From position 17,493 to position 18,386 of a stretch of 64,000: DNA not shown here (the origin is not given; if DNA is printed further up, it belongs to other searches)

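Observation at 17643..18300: An opposite-strand AT-rich membrane-protein moron lies inside the internal-virion-protein cluster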

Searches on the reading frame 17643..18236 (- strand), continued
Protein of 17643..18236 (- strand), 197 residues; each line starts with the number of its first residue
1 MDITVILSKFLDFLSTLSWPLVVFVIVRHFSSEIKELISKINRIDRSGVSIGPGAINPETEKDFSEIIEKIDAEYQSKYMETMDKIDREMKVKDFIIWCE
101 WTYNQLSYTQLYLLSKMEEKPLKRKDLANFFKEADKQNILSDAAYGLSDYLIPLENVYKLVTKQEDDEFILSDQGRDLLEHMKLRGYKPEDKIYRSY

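Call 31: predict_structure(alignment_id=A2)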
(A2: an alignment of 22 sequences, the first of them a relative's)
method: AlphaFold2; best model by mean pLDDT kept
length: 197 residues; sequences in the alignment: 22
mean_pLDDT: 84.1   pTM: 0.56
mean pLDDT of the five models: 84.1, 82.3, 80.3, 80.0, 77.2
residues with pLDDT >= 90: 95; 70-90: 72; 50-70: 18; < 50: 12
segments of 3 or more residues with pLDDT < 50: 48-57
pLDDT, mean of each block of 10 residues (from residue 1): 83 87 92 84 57 49 75 90 93 95 91 94 93 85 78 88 91 96 93 61
secondary structure, 60 per line:
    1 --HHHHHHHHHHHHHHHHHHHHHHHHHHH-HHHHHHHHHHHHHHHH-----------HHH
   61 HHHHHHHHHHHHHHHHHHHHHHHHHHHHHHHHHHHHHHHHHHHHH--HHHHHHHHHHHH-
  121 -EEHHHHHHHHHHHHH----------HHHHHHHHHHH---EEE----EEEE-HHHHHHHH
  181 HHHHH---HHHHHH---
elements in order: H3-29 H31-46 H58-105 H108-119 H124-136 H147-157 E161-163 E168-171 H173-185 H189-194

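Call 34: fold_search(model_id=the predicted structure, library=pdb)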
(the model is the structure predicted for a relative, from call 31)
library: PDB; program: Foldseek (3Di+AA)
matches with E <= 10: 684; with E <= 0.001: 0
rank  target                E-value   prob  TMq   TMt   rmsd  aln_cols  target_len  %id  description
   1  2co5_B                2.4e-01  0.41  0.23  0.40   5.2        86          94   23  F93 FROM STIV, a winged-helix DNA-binding protein (released 2006-05-31)
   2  2d1h_B                2.6e-01  0.41  0.22  0.39   8.3       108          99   24  Crystal structure of ST1889 protein from thermoacidophilic archaeon Sulfolobus tokodaii (released 2006-09-05)
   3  4d7k_A                2.9e-01  0.69  0.23  0.14   7.3        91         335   14  Crystal structure of N,N-8-amino-8-demethyl-D-riboflavin dimethyltransferase (RosA) from Streptomyces davawensis (released 2016-01-13)
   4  2d1h_A                2.9e-01  0.41  0.24  0.40   9.1       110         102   24  Crystal structure of ST1889 protein from thermoacidophilic archaeon Sulfolobus tokodaii (released 2006-09-05)
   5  4d7k_D                3.1e-01  0.69  0.23  0.14   7.3        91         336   14  Crystal structure of N,N-8-amino-8-demethyl-D-riboflavin dimethyltransferase (RosA) from Streptomyces davawensis (released 2016-01-13)
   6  8h3t_A                3.1e-01  0.63  0.25  0.15  10.9       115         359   14  The crystal structure of AlpH (released 2023-09-13)
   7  5yhx_B                3.3e-01  0.84  0.29  0.39   4.6        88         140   17  Structure of Lactococcus lactis ZitR, wild type (released 2017-12-06)
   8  2qww_H                3.3e-01  0.63  0.28  0.37  13.8       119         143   21  Crystal structure of multiple antibiotic-resistance repressor (MarR) (YP_013417.1) from Listeria monocytogenes 4b F236 (released 2007-08-21)
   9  2qww_D                3.5e-01  0.33  0.25  0.33  17.4       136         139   21  Crystal structure of multiple antibiotic-resistance repressor (MarR) (YP_013417.1) from Listeria monocytogenes 4b F236 (released 2007-08-21)
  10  6c9t_B                3.7e-01  0.75  0.32  0.43   6.1       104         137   22  Transcriptional repressor, CouR (released 2018-05-30)
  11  4d7k_F                3.7e-01  0.66  0.26  0.17   5.5        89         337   16  Crystal structure of N,N-8-amino-8-demethyl-D-riboflavin dimethyltransferase (RosA) from Streptomyces davawensis (released 2016-01-13)
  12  5hs9_B                3.7e-01  0.60  0.23  0.44   4.4        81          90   15  Crystal structure of the quinone-bound YodB from B. subtilis (released 2016-08-17)
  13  8jxk_E                4.0e-01  0.84  0.26  0.32   4.5        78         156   15  Crystal Structure of Rv0047c from Mycobacterium tuberculosis (released 2024-07-03)
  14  1lnw_F                4.2e-01  0.77  0.29  0.42   4.9        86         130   16  CRYSTAL STRUCTURE OF THE MEXR REPRESSOR OF THE MEXAB-OPRM MULTIDRUG EFFLUX OPERON OF PSEUDOMONAS AERUGINOSA (released 2002-09-11)
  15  2qww_F                4.2e-01  0.28  0.25  0.33  17.5       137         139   21  Crystal structure of multiple antibiotic-resistance repressor (MarR) (YP_013417.1) from Listeria monocytogenes 4b F236 (released 2007-08-21)
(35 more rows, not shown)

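Call 51: find_homologous_proteins(query=A2, max_evalue=0.001)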
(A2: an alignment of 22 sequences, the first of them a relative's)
Query A2 (22 sequences) (197 aa, profile of the alignment): 12 proteins with E <= 0.001 among 8000 candidates.
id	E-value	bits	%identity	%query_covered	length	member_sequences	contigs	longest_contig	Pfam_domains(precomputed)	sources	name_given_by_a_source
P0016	3.4e-55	205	22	87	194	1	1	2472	-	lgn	-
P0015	1.2e-54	203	23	87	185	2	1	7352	-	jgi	-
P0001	1.2e-47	180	100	100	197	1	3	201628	-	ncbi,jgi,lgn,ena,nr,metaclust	ncbi:MAG: hypothetical protein J0G29_02365 [Alphaproteobacteria bacterium]|nr:hypothetical protein [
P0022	1.2e-42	164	24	45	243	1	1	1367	-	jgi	jgi:hypothetical protein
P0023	1.9e-39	154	22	42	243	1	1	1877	-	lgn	-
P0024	4.5e-36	143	-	-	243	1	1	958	-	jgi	-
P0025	1.5e-34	138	21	52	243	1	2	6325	-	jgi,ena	jgi:hypothetical protein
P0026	1.6e-34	137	-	-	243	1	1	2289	-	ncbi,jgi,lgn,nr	ncbi:hypothetical protein KKA02_02415 [Patescibacteria group bacterium]|nr:hypothetical protein [Pat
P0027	1.4e-23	102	21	88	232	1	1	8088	-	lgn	-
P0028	1.2e-17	82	36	11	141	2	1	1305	-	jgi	-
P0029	1.5e-13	69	-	-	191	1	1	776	-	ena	-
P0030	5.4e-7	48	-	-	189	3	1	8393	-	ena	-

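Call 52: search_dna_similar(query=P0015, collection=phages, mode=protein, max_evalue=0.1)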
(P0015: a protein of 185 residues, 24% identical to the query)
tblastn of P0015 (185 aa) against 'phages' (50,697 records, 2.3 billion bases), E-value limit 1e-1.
No match.

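Call 53: find_encoding_contigs(protein=P0015, flank=8000, max_places=2)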
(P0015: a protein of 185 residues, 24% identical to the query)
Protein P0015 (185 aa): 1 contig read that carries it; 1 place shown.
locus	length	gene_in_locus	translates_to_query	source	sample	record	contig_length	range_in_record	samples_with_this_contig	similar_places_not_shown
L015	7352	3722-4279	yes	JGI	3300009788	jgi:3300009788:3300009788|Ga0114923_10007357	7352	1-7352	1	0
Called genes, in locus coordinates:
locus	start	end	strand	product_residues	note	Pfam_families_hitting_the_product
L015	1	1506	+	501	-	?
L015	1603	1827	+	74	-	-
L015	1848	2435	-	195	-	-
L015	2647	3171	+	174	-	-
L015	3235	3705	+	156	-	-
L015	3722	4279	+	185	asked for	-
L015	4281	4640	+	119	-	-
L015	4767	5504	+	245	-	PF13489:Methyltransf_23, PF13847:Methyltransf_31, PF08241:Methyltransf_11, PF08242:Methyltransf_12, PF13649:Methyltransf_25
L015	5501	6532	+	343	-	PF13439:Glyco_transf_4, PF13579:Glyco_trans_4_4 (weak), PF00534:Glycos_transf_1, PF13692:Glyco_trans_1_4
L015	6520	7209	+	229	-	PF00300:His_Phos_1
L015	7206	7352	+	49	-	?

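Call 54: find_encoding_contigs(protein=P0027, flank=8000, max_places=2)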
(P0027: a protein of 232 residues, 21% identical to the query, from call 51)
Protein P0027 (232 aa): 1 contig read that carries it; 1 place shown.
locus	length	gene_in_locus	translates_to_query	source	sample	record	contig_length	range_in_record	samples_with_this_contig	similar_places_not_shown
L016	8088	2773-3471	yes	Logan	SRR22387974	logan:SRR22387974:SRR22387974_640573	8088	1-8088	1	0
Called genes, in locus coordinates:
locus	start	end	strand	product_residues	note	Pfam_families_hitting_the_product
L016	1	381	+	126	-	?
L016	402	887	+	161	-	-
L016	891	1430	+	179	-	PF06559:DCD_N (weak), PF22769:DCD, PF00692:dUTPase (weak)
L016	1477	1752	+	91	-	PF04221:RelB (weak)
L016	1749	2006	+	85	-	PF05016:ParE_toxin (weak), PF15738:YafQ_toxin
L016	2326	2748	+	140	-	-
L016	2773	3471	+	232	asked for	-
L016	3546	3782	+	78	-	-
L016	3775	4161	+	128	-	PF00903:Glyoxalase, PF22677:Ble-like_N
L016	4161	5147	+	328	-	PF00303:Thymidylat_synt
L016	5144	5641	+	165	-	PF00186:DHFR_1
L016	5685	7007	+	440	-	PF00464:SHMT, PF00155:Aminotran_1_2 (weak)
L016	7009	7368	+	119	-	-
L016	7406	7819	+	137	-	-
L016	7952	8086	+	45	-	?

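Call 55: find_encoding_contigs(protein=P0025, flank=8000, max_places=2)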
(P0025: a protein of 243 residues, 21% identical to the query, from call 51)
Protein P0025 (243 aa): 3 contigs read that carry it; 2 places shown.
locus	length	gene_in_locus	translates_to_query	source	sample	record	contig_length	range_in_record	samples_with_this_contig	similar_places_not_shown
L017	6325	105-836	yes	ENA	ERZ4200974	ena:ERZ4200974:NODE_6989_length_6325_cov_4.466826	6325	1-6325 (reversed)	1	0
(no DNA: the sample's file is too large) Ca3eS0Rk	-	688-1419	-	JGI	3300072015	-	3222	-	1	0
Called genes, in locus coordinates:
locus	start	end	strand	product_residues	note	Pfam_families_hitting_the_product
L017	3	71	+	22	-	?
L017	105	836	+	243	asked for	-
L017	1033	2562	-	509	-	-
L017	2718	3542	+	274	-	-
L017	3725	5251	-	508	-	-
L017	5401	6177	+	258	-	-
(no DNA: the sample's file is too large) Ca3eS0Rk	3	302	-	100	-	?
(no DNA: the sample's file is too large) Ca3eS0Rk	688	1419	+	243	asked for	-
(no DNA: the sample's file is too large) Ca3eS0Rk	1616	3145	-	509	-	-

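Call 68: fold_search(model_id=the predicted structure, library=viral)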
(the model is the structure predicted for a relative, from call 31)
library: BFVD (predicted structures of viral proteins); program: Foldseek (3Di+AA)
matches with E <= 10: 397; with E <= 0.001: 1
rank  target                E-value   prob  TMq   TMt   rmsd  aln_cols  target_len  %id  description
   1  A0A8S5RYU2            4.6e-04  1.00  0.41  0.35  23.0       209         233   17  Uncharacterized protein [Siphoviridae sp. ctWdm1]
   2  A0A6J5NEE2            3.2e-02  0.98  0.29  0.51   6.2        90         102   24  EAL domain-containing protein [uncultured Caudovirales phage]
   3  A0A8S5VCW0            9.3e-02  0.91  0.34  0.35   4.5       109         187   13  FOKI RESTRICTION ENDONUCLEASE/DNA COMPLEX (ENDONUCLEASE-DNA), TYPE IIS, RESTRICTION.8A [Siphoviridae sp. ctDXu9]
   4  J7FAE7                1.3e-01  0.99  0.28  0.40   4.6        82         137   22  Uncharacterized protein [Agrobacterium phage 7-7-1]
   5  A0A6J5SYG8            1.4e-01  0.96  0.27  0.42   5.2        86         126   21  Uncharacterized protein [uncultured Caudovirales phage]
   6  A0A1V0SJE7            1.4e-01  0.47  0.22  0.08   9.7        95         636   21  YqaJ-like viral recombinase domain [Klosneuvirus KNV1]
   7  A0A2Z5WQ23            1.5e-01  0.94  0.29  0.49   4.7        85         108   12  (no name in the UniProt tables at hand)
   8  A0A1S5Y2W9            1.5e-01  0.87  0.31  0.43   5.6       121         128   13  Uncharacterized protein [uncultured archaeal virus]
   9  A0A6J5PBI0            1.7e-01  0.87  0.22  0.31   4.6        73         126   12  Uncharacterized protein (Fragment) [uncultured Caudovirales phage]
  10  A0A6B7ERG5            1.7e-01  0.57  0.30  0.16  20.5       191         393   18  (no name in the UniProt tables at hand)
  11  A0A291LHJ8            2.5e-01  0.87  0.23  0.32   5.9        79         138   18  Uncharacterized protein [Streptomyces phage Diane]
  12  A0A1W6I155            2.5e-01  0.82  0.27  0.49   3.9        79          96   15  Putative DNA-binding protein [Sulfolobus polyhedral virus 1]
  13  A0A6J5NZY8            3.3e-01  0.25  0.15  0.11   6.8        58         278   10  Uncharacterized protein [uncultured Caudovirales phage]
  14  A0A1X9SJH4            3.5e-01  0.33  0.23  0.36   5.4        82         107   15  Uncharacterized protein [Sulfolobus islandicus rod-shaped virus 9]
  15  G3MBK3                3.7e-01  0.80  0.32  0.59   4.1       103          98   13  Gp137 [Bacillus phage G]
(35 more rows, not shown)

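Call 69: search_protein_families(library=padloc, alignment_id=A2, max_evalue=0.01)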
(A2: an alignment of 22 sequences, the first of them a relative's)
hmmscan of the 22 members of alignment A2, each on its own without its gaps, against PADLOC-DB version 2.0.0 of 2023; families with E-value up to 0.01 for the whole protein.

A. member 1, P0001 (197 aa): 0 families

B. families by the number of members that match (of 22 scanned): 8 families
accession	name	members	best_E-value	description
PDLC02975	WH_III-A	4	0.0021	-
PDLC03871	LmuC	3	0.0019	-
PDLC01879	CARF3--CARF_TM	2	8.8e-06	-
PDLC03869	LmuC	2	0.0011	-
PDLC03875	LmuC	1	0.001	-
PDLC01359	Csm6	1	0.004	CAS-III; associated_signaling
PDLC00135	GajB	1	0.0052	UrvD helicase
PDLC02974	WH_III-A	1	0.01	-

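Call 70: search_protein_families(library=phrogs, alignment_id=A2, max_evalue=0.01)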
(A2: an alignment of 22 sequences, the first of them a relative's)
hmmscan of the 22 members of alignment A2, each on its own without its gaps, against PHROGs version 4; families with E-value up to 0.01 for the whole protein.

A. member 1, P0001 (197 aa): 2 families
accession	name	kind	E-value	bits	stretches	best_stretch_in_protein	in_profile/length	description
phrog_18019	-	unknown function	8.9e-05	23.3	1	7-45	1-39/185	-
phrog_18778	-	unknown function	0.00038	21.3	1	44-174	23-158/184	-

B. families by the number of members that match (of 22 scanned): 4 families
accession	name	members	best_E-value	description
phrog_24801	-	3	2.4e-05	-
phrog_18019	-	1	8.9e-05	-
phrog_18778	-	1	0.00038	-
phrog_35756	-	1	0.0032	-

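Call 77: find_related_loci(query=A4, collection=genome_contigs, flank=8000)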
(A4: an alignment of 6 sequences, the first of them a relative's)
Query A4 (193 aa) in genome_contigs; peptide patterns used: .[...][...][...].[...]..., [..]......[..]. (x = any residue, [..] = any of these).
56 stretches matched a pattern; 7 encode a relative of the query (tblastn E <= 1e-3); 7 distinct loci.
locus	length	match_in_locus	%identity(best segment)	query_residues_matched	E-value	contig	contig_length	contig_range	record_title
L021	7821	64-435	40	67-191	1e-23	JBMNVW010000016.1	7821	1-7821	MAG: Patescibacteria group bacterium isolate SBF912SR6HQ0010 scaffold_17188_c1, whole genome shotgun sequence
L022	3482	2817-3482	29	10-181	4e-16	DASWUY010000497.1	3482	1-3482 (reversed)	MAG TPA_asm: Acidobacteriaceae bacterium isolate SMAG_U3615 k141_284183, whole genome shotgun sequence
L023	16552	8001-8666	23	10-188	1e-12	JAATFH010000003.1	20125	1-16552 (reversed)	MAG: Acidobacteriales bacterium isolate bin_2 k141_3089167, whole genome shotgun sequence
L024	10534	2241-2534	33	102-191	3e-6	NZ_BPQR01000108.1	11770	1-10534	Methylobacterium jeotgali strain LMG 23639 entry108, whole genome shotgun sequence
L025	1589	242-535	33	102-191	2e-6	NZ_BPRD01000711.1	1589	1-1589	Methylorubrum podarium strain DSM 15083 entry711, whole genome shotgun sequence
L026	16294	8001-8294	33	102-191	7e-6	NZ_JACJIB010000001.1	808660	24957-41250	Methylorubrum thiocyanatum strain DSM 11490 Ga0415277_01, whole genome shotgun sequence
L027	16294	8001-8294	32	102-191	4e-5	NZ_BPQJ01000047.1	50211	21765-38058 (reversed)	Methylobacterium frigidaeris strain JCM 32048 entry47, whole genome shotgun sequence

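Call 85: search_protein_families(library=pfam, max_evalue=0.001, proteins=[L026:5067-7133:-, L026:8728-9546:-, L026:10354-11964:-, L026:7587-8303:+, L023:7413-8681:+, L023:8879-9220:-])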
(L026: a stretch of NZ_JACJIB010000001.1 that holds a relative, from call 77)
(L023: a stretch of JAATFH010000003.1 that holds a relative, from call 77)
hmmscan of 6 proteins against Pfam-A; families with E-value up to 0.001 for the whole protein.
L026:5067-7133:- (688 aa): 2 families
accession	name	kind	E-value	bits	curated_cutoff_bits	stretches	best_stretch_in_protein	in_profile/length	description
PF13384.12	HTH_23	-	8.9e-06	25.8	24.6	1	495-521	16-40/50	Homeodomain-like domain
PF02796.21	HTH_7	-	9e-05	23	23.8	1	500-520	23-43/45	Helix-turn-helix domain of resolvase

L026:8728-9546:- (272 aa): 2 families
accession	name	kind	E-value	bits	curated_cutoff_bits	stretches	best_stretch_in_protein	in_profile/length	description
PF12850.12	Metallophos_2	-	2.9e-08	34.3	27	1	5-79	3-79/154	Calcineurin-like phosphoesterase superfamily domain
PF00149.33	Metallophos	-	5.1e-08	34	21.5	1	4-226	2-191/191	Calcineurin-like phosphoesterase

L026:10354-11964:- (536 aa): 3 families
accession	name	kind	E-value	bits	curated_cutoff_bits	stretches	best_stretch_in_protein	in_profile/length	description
PF00004.35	AAA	-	8.4e-11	42.9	21.2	1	322-459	1-123/131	ATPase family associated with various cellular activities (AAA)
PF07728.20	AAA_5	-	9.5e-05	22.9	22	1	322-459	2-139/139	AAA domain (dynein-related subfamily)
PF13191.12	AAA_16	-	0.00042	21.3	32.6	1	318-414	23-121/167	AAA ATPase domain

L026:7587-8303:+ (238 aa): 0 families

L023:7413-8681:+ (422 aa): 0 families

L023:8879-9220:- (113 aa): 1 family
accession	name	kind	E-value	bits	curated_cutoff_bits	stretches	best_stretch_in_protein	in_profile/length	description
PF01541.30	GIY-YIG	-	1.5e-14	54.5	22.6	1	6-77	2-76/78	GIY-YIG catalytic domain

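Call 90: search_protein_families(library=padloc, max_evalue=0.001, proteins=[L005:8748-10001:+, L005:10038-10475:+, L008:5988-7031:+, L008:3200-4954:+, L026:8728-9546:-, L026:10354-11964:-, L009:14230-15684:-, L016:2326-2748:+, L015:4281-4640:+, L015:3235-3705:+])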
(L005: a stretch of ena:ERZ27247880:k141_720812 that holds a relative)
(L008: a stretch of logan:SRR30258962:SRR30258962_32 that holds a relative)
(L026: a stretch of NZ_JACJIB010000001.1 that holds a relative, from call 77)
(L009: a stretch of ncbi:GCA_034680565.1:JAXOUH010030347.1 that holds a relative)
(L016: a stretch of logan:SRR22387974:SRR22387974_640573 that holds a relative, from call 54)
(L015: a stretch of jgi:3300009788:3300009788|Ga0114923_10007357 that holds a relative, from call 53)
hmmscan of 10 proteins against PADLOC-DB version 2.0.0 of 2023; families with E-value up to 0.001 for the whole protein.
L005:8748-10001:+ (417 aa): 0 families

L005:10038-10475:+ (145 aa): 0 families

L008:5988-7031:+ (347 aa): 1 family
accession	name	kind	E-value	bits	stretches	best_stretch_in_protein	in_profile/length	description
PDLC04999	PDC-S33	-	5.6e-115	382.5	1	2-337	7-343/349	-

L008:3200-4954:+ (584 aa): 0 families

L026:8728-9546:- (272 aa): 1 family
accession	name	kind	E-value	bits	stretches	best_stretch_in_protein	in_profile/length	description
PDLC04908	PDC-S10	-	3.1e-12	44.2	1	4-110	11-118/223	-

L026:10354-11964:- (536 aa): 0 families

L009:14230-15684:- (484 aa): 3 families
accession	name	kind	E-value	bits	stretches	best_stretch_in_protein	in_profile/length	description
PDLC02402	Aga_SIR2-PNTD1-PNTD2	-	1.6e-08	31.1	1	163-340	318-487/876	Class I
PDLC02418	Aga_SIR2-Kinase-PNTD1-PNTD2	-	4.6e-05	19.8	1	287-337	313-362/756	Class I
PDLC05032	PDC-S50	-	5.9e-05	20.3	1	3-88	3-83/387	-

L016:2326-2748:+ (140 aa): 0 families

L015:4281-4640:+ (119 aa): 0 families

L015:3235-3705:+ (156 aa): 0 families
